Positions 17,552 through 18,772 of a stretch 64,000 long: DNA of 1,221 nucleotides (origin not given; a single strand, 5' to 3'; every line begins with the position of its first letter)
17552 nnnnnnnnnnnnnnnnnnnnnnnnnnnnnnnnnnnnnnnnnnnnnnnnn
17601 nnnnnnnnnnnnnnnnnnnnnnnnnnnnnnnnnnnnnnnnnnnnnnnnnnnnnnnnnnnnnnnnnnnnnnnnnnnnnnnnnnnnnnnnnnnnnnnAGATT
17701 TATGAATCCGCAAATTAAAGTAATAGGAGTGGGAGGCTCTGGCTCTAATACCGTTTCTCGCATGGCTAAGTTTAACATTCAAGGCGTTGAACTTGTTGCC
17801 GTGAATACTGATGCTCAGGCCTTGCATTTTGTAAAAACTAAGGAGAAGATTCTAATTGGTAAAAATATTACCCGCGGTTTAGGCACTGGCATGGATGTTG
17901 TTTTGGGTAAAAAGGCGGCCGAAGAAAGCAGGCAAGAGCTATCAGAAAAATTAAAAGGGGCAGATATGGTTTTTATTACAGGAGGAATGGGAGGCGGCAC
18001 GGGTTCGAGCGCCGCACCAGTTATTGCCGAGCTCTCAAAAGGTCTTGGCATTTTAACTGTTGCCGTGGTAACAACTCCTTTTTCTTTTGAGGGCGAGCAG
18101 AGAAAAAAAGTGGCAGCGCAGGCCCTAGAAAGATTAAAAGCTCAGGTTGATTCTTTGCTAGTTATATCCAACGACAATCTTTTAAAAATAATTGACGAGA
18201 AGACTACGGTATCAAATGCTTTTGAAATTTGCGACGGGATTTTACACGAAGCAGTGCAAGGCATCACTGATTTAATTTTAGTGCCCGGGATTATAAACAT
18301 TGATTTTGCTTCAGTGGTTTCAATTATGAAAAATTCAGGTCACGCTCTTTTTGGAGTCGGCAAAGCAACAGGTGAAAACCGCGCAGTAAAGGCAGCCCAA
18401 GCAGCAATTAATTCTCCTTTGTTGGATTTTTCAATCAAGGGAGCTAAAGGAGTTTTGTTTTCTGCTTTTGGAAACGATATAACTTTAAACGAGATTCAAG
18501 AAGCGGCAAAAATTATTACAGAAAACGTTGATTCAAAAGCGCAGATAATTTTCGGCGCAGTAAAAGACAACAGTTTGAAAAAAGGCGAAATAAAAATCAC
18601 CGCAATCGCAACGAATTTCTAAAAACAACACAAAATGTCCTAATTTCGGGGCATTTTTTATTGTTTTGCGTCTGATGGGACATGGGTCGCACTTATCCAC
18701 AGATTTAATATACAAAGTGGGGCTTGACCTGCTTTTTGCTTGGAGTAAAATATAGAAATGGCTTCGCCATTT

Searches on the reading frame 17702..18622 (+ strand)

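Call 58: search_protein_families(library=pfam, proteins=[window:17702-18622:+], max_evalue=0.00001)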
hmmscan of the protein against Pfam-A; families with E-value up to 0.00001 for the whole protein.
window:17702-18622:+ (306 aa): 2 families
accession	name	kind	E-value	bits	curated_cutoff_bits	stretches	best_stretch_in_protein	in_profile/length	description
PF00091.31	Tubulin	-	1.2e-45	156.5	33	1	4-165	1-190/190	Tubulin/FtsZ family, GTPase domain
PF12327.13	FtsZ_C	-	1e-26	93.5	27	1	213-306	1-94/95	FtsZ family, C-terminal domain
